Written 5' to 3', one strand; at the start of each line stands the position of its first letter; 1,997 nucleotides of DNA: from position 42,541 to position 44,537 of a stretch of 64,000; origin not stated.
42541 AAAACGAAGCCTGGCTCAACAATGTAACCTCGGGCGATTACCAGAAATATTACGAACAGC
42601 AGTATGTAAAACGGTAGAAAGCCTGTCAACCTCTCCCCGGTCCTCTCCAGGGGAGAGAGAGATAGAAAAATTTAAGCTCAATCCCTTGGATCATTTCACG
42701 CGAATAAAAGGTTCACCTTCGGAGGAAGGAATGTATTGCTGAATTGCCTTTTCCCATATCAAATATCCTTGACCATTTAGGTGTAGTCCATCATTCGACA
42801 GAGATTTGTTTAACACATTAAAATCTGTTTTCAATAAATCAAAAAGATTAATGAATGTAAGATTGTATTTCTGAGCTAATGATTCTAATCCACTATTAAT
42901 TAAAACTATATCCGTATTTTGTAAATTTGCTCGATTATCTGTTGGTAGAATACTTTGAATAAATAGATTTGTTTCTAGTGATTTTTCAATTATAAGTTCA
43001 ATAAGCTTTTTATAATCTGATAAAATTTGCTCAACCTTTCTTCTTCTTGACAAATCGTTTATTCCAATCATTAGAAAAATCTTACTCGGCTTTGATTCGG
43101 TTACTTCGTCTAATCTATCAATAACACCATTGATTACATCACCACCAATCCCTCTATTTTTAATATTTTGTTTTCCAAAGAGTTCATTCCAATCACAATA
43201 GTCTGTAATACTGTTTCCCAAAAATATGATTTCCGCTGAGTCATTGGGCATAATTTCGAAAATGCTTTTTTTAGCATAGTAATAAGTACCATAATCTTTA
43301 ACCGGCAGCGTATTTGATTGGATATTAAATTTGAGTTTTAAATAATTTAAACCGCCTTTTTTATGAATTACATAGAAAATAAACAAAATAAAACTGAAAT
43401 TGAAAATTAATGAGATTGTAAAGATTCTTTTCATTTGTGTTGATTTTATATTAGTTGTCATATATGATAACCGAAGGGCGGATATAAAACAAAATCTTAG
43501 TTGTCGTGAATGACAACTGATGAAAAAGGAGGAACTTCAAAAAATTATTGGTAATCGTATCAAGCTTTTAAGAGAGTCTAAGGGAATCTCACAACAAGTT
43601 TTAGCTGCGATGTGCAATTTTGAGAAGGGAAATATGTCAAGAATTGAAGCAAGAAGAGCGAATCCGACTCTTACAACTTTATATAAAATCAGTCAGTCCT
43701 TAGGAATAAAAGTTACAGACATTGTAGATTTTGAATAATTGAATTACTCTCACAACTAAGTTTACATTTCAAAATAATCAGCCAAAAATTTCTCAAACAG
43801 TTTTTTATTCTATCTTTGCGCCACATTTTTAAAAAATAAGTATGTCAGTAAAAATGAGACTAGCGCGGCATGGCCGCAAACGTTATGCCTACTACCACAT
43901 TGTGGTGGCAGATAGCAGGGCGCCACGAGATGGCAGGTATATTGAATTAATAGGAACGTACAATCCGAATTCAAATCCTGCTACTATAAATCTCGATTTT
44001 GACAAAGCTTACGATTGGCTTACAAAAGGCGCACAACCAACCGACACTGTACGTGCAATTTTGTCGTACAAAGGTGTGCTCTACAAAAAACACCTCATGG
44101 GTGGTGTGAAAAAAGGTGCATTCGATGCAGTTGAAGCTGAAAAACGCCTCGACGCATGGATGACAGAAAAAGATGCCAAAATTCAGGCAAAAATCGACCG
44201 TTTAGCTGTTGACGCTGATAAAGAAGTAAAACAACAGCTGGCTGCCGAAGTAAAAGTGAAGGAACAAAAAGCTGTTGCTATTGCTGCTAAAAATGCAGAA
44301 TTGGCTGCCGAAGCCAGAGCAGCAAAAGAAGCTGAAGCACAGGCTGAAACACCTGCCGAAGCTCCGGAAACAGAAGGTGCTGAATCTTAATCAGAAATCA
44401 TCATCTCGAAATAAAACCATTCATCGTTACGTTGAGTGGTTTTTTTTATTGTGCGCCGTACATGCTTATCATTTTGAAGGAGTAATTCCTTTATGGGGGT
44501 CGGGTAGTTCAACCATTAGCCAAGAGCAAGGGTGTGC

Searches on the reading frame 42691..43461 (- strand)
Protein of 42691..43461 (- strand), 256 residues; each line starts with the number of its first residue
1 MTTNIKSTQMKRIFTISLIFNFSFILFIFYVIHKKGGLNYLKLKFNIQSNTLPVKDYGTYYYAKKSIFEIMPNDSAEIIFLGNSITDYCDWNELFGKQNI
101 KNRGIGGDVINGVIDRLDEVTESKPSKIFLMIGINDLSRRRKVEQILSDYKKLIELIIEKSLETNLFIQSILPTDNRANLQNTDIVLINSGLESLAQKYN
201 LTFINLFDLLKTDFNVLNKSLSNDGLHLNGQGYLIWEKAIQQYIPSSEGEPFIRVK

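Call 23: search_protein_families(library=pfam, proteins=[window:42691-43461:-])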
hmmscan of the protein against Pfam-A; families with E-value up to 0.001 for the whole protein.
window:42691-43461:- (256 aa): 3 families
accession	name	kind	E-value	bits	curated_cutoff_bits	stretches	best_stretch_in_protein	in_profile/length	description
PF13472.12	Lipase_GDSL_2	-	9.6e-22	78.8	32.9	1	80-233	1-176/178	GDSL-like Lipase/Acylhydrolase family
PF00657.28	Lipase_GDSL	-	4e-08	34.1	23.6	1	99-238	43-206/208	GDSL-like Lipase/Acylhydrolase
PF17182.10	OSK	-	1.8e-05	24.5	27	1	105-208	52-153/202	OSK domain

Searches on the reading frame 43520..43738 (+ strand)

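Call 23: search_protein_families(library=pfam, proteins=[window:43520-43738:+])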
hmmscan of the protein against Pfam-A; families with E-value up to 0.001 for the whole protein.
window:43520-43738:+ (72 aa): 4 families
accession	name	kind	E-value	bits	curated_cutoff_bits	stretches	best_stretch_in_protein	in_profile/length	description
PF01381.28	HTH_3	-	8.8e-10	38.9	23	1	14-67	1-54/55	Helix-turn-helix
PF13443.12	HTH_26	-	3.4e-09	37.2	22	1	14-72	2-61/63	Cro/C1-type HTH DNA-binding domain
PF13560.12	HTH_31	-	2.9e-07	31.1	27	1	10-55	2-48/64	Helix-turn-helix domain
PF12844.13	HTH_19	-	5.9e-06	26.5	30.2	1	11-65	1-55/64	Helix-turn-helix domain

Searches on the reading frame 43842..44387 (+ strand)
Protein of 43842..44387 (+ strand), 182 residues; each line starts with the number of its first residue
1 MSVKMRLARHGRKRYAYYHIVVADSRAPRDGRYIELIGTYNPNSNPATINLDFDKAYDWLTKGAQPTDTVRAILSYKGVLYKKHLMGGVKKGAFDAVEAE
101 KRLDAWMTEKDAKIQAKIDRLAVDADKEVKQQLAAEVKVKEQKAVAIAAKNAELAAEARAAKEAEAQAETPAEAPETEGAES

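Call 13: find_encoding_contigs(protein=window:43842-44387:+, flank=3000, max_places=10)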
Protein window:43842-44387:+ (182 aa): 12 contigs read that carry it; 9 places shown.
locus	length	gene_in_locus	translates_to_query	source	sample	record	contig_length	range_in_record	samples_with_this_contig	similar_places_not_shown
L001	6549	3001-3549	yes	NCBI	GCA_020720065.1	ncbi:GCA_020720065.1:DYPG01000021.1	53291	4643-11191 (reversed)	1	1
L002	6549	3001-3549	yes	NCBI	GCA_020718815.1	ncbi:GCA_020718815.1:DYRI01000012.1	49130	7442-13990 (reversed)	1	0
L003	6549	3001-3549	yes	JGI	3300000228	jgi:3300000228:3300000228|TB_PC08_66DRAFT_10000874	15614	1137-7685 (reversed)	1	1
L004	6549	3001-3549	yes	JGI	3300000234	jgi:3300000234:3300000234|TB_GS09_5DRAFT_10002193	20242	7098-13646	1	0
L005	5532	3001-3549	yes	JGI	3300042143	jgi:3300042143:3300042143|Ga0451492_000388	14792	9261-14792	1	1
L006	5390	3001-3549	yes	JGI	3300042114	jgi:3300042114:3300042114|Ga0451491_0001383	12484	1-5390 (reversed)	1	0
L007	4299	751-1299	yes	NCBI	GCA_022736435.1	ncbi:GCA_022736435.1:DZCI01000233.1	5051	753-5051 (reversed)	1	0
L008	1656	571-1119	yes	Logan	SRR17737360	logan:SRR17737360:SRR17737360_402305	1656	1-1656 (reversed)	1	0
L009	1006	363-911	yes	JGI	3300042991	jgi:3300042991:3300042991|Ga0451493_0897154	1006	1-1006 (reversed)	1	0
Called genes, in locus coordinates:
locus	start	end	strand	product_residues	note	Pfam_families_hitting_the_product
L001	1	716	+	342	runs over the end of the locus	PF01073:3Beta_HSD, PF01370:Epimerase, PF02719:Polysacc_synt_2, PF04321:RmlD_sub_bind, PF16363:GDP_Man_Dehyd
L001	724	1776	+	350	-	PF01073:3Beta_HSD, PF01370:Epimerase, PF02719:Polysacc_synt_2, PF04321:RmlD_sub_bind, PF07993:NAD_binding_4, PF16363:GDP_Man_Dehyd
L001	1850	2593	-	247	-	PF00657:Lipase_GDSL, PF13472:Lipase_GDSL_2, PF17182:OSK (weak)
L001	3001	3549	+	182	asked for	PF00886:Ribosomal_S16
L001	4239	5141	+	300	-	PF01758:SBF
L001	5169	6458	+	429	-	PF01595:CNNM, PF00571:CBS (weak), PF03471:CorC_HlyC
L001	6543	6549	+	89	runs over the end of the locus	PF02416:TatA_B_E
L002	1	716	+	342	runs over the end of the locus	PF01073:3Beta_HSD, PF01370:Epimerase, PF02719:Polysacc_synt_2, PF04321:RmlD_sub_bind, PF16363:GDP_Man_Dehyd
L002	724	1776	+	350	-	PF01073:3Beta_HSD, PF01370:Epimerase, PF02719:Polysacc_synt_2, PF04321:RmlD_sub_bind, PF07993:NAD_binding_4, PF16363:GDP_Man_Dehyd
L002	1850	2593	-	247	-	PF00657:Lipase_GDSL, PF13472:Lipase_GDSL_2, PF17182:OSK (faint)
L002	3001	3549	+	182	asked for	PF00886:Ribosomal_S16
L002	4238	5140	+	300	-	PF01758:SBF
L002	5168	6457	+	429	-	PF01595:CNNM, PF00571:CBS (weak), PF03471:CorC_HlyC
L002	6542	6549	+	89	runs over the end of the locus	PF02416:TatA_B_E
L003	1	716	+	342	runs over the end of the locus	PF01073:3Beta_HSD, PF01370:Epimerase, PF02719:Polysacc_synt_2, PF04321:RmlD_sub_bind, PF16363:GDP_Man_Dehyd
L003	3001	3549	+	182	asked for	PF00886:Ribosomal_S16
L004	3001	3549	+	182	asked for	PF00886:Ribosomal_S16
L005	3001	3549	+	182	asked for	PF00886:Ribosomal_S16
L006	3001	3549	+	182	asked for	PF00886:Ribosomal_S16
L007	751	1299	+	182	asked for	PF00886:Ribosomal_S16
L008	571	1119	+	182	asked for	PF00886:Ribosomal_S16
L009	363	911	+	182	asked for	PF00886:Ribosomal_S16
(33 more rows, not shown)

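Call 16: find_homologous_proteins(query=window:43842-44387:+, max_evalue=1e-20)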
Query window:43842-44387:+ (182 aa): 7920 proteins with E <= 1e-20 among 8000 candidates; the best 120 are listed.
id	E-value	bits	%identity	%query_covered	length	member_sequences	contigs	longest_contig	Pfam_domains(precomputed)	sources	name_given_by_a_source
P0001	1.5e-105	368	97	100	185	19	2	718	PF00886.25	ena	-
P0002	1.2e-97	342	91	100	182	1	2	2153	PF00886.25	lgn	-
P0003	2.2e-97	342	93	98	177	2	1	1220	PF00886.25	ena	-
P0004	4.1e-97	341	93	78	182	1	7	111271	PF00886.25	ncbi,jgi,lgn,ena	-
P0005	2.0e-96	339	92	78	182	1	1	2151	PF00886.25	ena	-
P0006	8.1e-96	337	93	78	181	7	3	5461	PF00886.25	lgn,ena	-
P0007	1.9e-95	335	93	78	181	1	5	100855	PF00886.25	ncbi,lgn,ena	-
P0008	4.8e-95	334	92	78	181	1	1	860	PF00886.25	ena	-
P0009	5.7e-95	334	93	83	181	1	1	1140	PF00886.25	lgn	-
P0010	6.3e-95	334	92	78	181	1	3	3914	PF00886.25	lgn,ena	-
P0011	1.1e-94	333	92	83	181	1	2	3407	PF00886.25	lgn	-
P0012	1.2e-94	333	92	78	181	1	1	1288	PF00886.25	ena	-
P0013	1.3e-94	333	93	76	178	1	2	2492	PF00886.25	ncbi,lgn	-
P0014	2.0e-94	332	89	78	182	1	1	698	PF00886.25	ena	-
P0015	5.3e-94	331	89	78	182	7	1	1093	PF00886.25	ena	-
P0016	2.0e-93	329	86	100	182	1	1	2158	PF00886.25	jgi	jgi:small subunit ribosomal protein S16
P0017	3.0e-92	325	92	76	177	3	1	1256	PF00886.25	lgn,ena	-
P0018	4.4e-92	324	93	75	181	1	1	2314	PF00886.25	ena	-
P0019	1.6e-91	323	83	100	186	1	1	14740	PF00886.25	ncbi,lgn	-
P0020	1.8e-91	322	88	83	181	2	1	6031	PF00886.25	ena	-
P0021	3.1e-91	322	89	78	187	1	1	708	PF00886.25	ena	-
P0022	5.2e-90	318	77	100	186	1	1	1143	PF00886.25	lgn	-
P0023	5.9e-90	318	88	85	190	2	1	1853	PF00886.25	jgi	-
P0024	2.3e-89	316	73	100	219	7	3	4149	PF00886.25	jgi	jgi:small subunit ribosomal protein S16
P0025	2.6e-89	315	90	90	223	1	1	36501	PF00886.25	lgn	-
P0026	8.7e-89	314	82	100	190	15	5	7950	PF00886.25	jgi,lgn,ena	-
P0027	9.6e-89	314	89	90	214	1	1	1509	PF00886.25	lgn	-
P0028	1.0e-88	313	91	83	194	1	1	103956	PF00886.25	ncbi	-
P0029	1.1e-88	313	87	90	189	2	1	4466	PF00886.25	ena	-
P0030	1.2e-88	313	93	73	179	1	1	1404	PF00886.25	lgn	-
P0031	1.2e-88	313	82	100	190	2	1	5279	PF00886.25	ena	-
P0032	1.4e-88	313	79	100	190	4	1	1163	PF00886.25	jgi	jgi:small subunit ribosomal protein S16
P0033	2.0e-88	312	90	85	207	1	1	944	PF00886.25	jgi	jgi:small subunit ribosomal protein S16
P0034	2.2e-88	312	78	100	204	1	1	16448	PF00886.25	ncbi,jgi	-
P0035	4.2e-88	311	80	100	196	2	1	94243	PF00886.25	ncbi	-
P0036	5.6e-88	311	80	100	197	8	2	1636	PF00886.25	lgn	-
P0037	1.6e-87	310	85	92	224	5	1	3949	PF00886.25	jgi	jgi:small subunit ribosomal protein S16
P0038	1.7e-87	310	89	83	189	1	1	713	PF00886.25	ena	-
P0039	1.7e-87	309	89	83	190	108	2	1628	PF00886.25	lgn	-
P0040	2.7e-87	309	79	100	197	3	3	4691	PF00886.25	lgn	-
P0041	3.1e-87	309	75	100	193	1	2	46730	PF00886.25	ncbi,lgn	-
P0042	3.1e-87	309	83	98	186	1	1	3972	PF00886.25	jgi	-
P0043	1.6e-86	306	85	92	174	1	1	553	PF00886.25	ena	-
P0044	2.1e-86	306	77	100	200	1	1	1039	PF00886.25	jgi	-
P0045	2.5e-86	306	88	91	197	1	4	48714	PF00886.25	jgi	jgi:small subunit ribosomal protein S16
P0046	6.2e-86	304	89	77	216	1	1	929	PF00886.25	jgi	jgi:small subunit ribosomal protein S16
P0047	9.4e-86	304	88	85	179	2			PF00886.25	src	-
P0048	1.1e-85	304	89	78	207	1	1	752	PF00886.25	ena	-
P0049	1.2e-85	304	85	83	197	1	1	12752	PF00886.25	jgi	jgi:small subunit ribosomal protein S16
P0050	1.5e-85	303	89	87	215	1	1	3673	PF00886.25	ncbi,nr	ncbi:MAG TPA: 30S ribosomal protein S16 [Draconibacterium sp.]|nr:30S ribosomal protein S16 [Draconi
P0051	2.2e-85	303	84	79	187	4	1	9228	PF00886.25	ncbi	ncbi:MAG: 30S ribosomal protein S16 [Draconibacterium sp.]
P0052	2.2e-85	303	88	83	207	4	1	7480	PF00886.25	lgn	-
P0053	2.7e-85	302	78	100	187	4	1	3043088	PF00886.25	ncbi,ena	-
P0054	8.2e-85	301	85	79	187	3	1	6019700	PF00886.25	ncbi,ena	-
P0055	8.8e-85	301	81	98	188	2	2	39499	PF00886.25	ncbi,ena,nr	ncbi:MAG TPA: 30S ribosomal protein S16 [Draconibacterium sp.]|nr:30S ribosomal protein S16 [Draconi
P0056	9.6e-85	301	85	77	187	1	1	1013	PF00886.25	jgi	-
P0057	1.1e-84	300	88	71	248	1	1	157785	PF00886.25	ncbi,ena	-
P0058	1.2e-84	300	86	76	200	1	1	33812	PF00886.25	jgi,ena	-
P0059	1.3e-84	300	86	85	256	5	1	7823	PF00886.25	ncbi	-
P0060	1.7e-84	300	86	81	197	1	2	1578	PF00886.25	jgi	jgi:small subunit ribosomal protein S16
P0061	2.0e-84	300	88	74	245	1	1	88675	PF00886.25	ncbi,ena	-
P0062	2.2e-84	299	87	83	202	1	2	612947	PF00886.25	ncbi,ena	-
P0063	3.7e-84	299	87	75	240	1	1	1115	PF00886.25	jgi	jgi:small subunit ribosomal protein S16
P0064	4.9e-84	298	79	100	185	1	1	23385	PF00886.25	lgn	-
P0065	6.2e-84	298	92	76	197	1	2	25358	PF00886.25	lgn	-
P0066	6.4e-84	298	83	79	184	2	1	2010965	PF00886.25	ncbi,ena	-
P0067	6.5e-84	298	85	79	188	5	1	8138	PF00886.25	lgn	-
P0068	7.2e-84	298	85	76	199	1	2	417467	PF00886.25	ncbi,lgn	-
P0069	8.5e-84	297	87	75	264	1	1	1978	PF00886.25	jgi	jgi:small subunit ribosomal protein S16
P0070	1.4e-83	297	85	83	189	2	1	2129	PF00886.25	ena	-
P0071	1.4e-83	297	85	79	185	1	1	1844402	PF00886.25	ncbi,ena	-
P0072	1.7e-83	297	83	79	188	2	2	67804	PF00886.25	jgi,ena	jgi:small subunit ribosomal protein S16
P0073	2.5e-83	296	84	91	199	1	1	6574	PF00886.25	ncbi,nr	ncbi:MAG: 30S ribosomal protein S16 [Prolixibacteraceae bacterium]|nr:30S ribosomal protein S16 [Pro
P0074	2.8e-83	296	85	79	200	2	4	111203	PF00886.25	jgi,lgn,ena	jgi:small subunit ribosomal protein S16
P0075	3.8e-83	295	88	73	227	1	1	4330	PF00886.25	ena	-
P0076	4.0e-83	295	84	79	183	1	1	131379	PF00886.25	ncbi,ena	-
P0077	4.7e-83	295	73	100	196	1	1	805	PF00886.25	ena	-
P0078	5.7e-83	295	86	76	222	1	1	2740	PF00886.25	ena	-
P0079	8.2e-83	294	85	75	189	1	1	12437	PF00886.25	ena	-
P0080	8.2e-83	294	85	83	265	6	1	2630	PF00886.25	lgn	-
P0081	8.9e-83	294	84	79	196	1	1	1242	PF00886.25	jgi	jgi:small subunit ribosomal protein S16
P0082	1.1e-82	294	86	73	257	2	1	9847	PF00886.25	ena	-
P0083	1.2e-82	294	83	79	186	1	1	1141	PF00886.25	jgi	-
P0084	1.4e-82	294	85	76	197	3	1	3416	PF00886.25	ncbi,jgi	-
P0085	1.5e-82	293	82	79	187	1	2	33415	PF00886.25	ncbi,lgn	ncbi:MAG: 30S ribosomal protein S16 [Draconibacterium sp.]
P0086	1.6e-82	293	85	76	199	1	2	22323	PF00886.25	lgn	-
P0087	3.0e-82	292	85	79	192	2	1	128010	PF00886.25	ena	-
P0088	3.0e-82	292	84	83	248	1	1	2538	PF00886.25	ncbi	-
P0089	3.0e-82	292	84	77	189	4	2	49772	PF00886.25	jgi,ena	-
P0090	3.4e-82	292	87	77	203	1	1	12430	PF00886.25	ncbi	-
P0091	3.6e-82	292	85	77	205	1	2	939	PF00886.25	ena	-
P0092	4.0e-82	292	84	75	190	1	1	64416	PF00886.25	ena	-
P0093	4.3e-82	292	84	77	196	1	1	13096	PF00886.25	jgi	-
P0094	4.5e-82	292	86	79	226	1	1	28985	PF00886.25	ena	-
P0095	5.1e-82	292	83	79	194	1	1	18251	PF00886.25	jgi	-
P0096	5.2e-82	292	83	81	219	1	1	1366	PF00886.25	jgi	jgi:small subunit ribosomal protein S16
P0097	6.3e-82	291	82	85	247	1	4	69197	PF00886.25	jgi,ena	jgi:small subunit ribosomal protein S16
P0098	6.4e-82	291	86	77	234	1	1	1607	PF00886.25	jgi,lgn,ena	-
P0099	7.7e-82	291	87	73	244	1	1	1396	PF00886.25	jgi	jgi:small subunit ribosomal protein S16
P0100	7.8e-82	291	82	83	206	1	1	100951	PF00886.25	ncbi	-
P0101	8.2e-82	291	83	82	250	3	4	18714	PF00886.25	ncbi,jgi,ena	-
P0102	8.2e-82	291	86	77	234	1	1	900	PF00886.25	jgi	jgi:small subunit ribosomal protein S16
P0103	8.5e-82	291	86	77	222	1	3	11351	PF00886.25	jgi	jgi:small subunit ribosomal protein S16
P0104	1.2e-81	291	83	79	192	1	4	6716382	PF00886.25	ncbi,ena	-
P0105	1.2e-81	291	83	81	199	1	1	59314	PF00886.25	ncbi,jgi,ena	-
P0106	1.2e-81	290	77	98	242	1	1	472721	PF00886.25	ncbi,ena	-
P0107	1.7e-81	290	84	77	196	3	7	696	PF00886.25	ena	-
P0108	2.3e-81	290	83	83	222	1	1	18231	PF00886.25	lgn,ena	-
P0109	2.6e-81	289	82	76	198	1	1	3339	PF00886.25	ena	-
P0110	2.7e-81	289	83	79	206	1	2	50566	PF00886.25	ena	-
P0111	2.8e-81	289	83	77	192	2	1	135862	PF00886.25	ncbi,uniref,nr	ncbi:30S ribosomal protein S16 [Maribellus maritimus]|uniref:30S ribosomal protein S16 n=1 Tax=Marib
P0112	3.3e-81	289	82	82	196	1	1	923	PF00886.25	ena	-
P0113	4.1e-81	289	83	83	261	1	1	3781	PF00886.25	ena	-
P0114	4.6e-81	289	83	77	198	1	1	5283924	PF00886.25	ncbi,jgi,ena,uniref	ncbi:30S ribosomal protein S16 [uncultured Draconibacterium sp.]|uniref:30S ribosomal protein S16 n=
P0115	4.6e-81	289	86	85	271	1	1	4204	PF00886.25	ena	-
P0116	4.8e-81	289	66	100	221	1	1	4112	PF00886.25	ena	-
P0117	5.3e-81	288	83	73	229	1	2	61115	PF00886.25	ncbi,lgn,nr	ncbi:MAG: 30S ribosomal protein S16 [Draconibacterium sp.]|nr:MAG: 30S ribosomal protein S16 [Dracon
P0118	5.4e-81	288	83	77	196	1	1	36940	PF00886.25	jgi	-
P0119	6.7e-81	288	83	79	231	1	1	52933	PF00886.25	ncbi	ncbi:MAG: 30S ribosomal protein S16, partial [Bacteroidota bacterium]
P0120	7.9e-81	288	83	79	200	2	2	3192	PF00886.25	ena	-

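Call 17: find_encoding_contigs(protein=P0004, flank=2500, max_places=4)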
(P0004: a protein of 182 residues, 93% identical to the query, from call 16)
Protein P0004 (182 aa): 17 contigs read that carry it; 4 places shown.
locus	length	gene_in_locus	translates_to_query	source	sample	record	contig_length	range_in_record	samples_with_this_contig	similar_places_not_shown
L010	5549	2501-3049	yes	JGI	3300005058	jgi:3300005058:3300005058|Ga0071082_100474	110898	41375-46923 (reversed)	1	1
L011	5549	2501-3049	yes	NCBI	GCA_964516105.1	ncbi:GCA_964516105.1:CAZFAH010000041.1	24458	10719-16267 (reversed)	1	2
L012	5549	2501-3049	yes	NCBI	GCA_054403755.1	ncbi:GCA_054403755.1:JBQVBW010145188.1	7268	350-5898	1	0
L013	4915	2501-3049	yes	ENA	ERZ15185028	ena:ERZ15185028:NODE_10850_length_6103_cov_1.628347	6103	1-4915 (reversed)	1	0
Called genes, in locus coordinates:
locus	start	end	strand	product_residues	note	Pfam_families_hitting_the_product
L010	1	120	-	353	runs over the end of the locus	PF00216:Bac_DNA_binding (faint), PF18174:HU-CCDC81_bac_1, PF18175:HU-CCDC81_bac_2, PF06480:FtsH_ext (weak)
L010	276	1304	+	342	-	PF00106:adh_short (weak), PF01073:3Beta_HSD, PF01370:Epimerase, PF02719:Polysacc_synt_2, PF04321:RmlD_sub_bind (weak), PF16363:GDP_Man_Dehyd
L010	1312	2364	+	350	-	PF01073:3Beta_HSD, PF01370:Epimerase, PF02719:Polysacc_synt_2, PF04321:RmlD_sub_bind, PF07993:NAD_binding_4, PF16363:GDP_Man_Dehyd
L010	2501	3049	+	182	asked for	PF00886:Ribosomal_S16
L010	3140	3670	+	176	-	PF01782:RimM (weak), PF24986:PRC_RimM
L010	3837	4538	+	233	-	PF10988:DUF2807, PF13349:DUF4097 (weak)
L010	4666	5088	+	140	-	PF01741:MscL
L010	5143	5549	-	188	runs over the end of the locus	PF01300:Sua5_yciO_yrdC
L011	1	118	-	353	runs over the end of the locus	PF18174:HU-CCDC81_bac_1, PF18175:HU-CCDC81_bac_2, PF06480:FtsH_ext (weak)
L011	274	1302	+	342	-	PF00106:adh_short (weak), PF01073:3Beta_HSD, PF01370:Epimerase, PF02719:Polysacc_synt_2, PF04321:RmlD_sub_bind (weak), PF16363:GDP_Man_Dehyd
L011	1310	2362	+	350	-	PF01073:3Beta_HSD, PF01370:Epimerase, PF02719:Polysacc_synt_2, PF04321:RmlD_sub_bind, PF07993:NAD_binding_4, PF16363:GDP_Man_Dehyd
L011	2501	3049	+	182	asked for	PF00886:Ribosomal_S16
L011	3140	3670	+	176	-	PF01782:RimM (weak), PF24986:PRC_RimM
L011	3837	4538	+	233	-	PF10988:DUF2807, PF13349:DUF4097 (weak)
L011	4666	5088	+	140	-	PF01741:MscL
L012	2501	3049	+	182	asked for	PF00886:Ribosomal_S16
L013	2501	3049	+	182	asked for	PF00886:Ribosomal_S16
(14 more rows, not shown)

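Call 18: find_encoding_contigs(protein=P0007, flank=2500, max_places=4)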
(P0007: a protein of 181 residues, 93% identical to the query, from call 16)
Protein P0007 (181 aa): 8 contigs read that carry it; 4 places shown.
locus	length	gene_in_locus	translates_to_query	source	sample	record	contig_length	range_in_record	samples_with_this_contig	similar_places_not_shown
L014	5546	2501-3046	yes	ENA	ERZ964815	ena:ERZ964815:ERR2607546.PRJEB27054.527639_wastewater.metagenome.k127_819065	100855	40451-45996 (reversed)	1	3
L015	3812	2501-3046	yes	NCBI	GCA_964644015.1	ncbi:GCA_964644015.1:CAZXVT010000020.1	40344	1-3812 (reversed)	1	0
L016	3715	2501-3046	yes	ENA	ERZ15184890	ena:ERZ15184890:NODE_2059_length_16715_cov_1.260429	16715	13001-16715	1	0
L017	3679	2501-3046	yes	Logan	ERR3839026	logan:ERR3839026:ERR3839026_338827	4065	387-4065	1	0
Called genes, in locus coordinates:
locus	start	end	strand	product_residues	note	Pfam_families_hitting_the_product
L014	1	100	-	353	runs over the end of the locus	PF00216:Bac_DNA_binding (faint), PF18174:HU-CCDC81_bac_1, PF06480:FtsH_ext (faint), PF18175:HU-CCDC81_bac_2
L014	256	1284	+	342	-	PF00106:adh_short (weak), PF01073:3Beta_HSD, PF01370:Epimerase, PF02719:Polysacc_synt_2, PF04321:RmlD_sub_bind (weak), PF16363:GDP_Man_Dehyd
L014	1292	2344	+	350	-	PF01073:3Beta_HSD, PF01370:Epimerase, PF02719:Polysacc_synt_2, PF04321:RmlD_sub_bind, PF07993:NAD_binding_4, PF16363:GDP_Man_Dehyd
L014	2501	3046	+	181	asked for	PF00886:Ribosomal_S16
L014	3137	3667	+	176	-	PF01782:RimM (weak), PF24986:PRC_RimM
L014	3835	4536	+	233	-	PF10988:DUF2807, PF13349:DUF4097 (weak)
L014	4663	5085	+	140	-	PF01741:MscL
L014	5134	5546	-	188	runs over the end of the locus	PF01300:Sua5_yciO_yrdC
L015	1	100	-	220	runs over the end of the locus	-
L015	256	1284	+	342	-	PF00106:adh_short (weak), PF01073:3Beta_HSD, PF01370:Epimerase, PF02719:Polysacc_synt_2, PF04321:RmlD_sub_bind (weak), PF16363:GDP_Man_Dehyd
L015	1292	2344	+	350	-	PF01073:3Beta_HSD, PF01370:Epimerase, PF02719:Polysacc_synt_2, PF04321:RmlD_sub_bind, PF07993:NAD_binding_4, PF16363:GDP_Man_Dehyd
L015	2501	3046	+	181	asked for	PF00886:Ribosomal_S16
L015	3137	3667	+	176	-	PF01782:RimM (faint), PF24986:PRC_RimM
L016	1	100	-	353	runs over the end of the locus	PF00216:Bac_DNA_binding (faint), PF18174:HU-CCDC81_bac_1, PF06480:FtsH_ext (faint), PF18175:HU-CCDC81_bac_2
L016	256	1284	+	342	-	PF00106:adh_short (weak), PF01073:3Beta_HSD, PF01370:Epimerase, PF02719:Polysacc_synt_2, PF04321:RmlD_sub_bind (weak), PF16363:GDP_Man_Dehyd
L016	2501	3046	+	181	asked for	PF00886:Ribosomal_S16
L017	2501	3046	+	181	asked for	PF00886:Ribosomal_S16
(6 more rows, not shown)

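Call 19: find_encoding_contigs(protein=P0028, flank=2500, max_places=3)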
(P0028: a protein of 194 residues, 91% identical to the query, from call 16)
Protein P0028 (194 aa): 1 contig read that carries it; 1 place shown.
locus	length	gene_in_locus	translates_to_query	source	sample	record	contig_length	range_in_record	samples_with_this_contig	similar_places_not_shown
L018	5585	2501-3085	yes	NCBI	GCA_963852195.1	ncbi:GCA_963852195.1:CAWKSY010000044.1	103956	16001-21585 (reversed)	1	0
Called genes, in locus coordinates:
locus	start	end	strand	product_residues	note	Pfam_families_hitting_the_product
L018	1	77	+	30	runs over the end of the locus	-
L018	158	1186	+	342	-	PF01073:3Beta_HSD, PF01370:Epimerase, PF02719:Polysacc_synt_2, PF04321:RmlD_sub_bind (faint), PF16363:GDP_Man_Dehyd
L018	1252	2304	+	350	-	PF01073:3Beta_HSD, PF01370:Epimerase, PF02719:Polysacc_synt_2, PF04321:RmlD_sub_bind, PF07993:NAD_binding_4, PF16363:GDP_Man_Dehyd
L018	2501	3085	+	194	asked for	PF00886:Ribosomal_S16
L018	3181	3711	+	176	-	PF01782:RimM (weak), PF24986:PRC_RimM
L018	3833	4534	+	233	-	PF10988:DUF2807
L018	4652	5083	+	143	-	PF01741:MscL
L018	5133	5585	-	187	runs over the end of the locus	PF01300:Sua5_yciO_yrdC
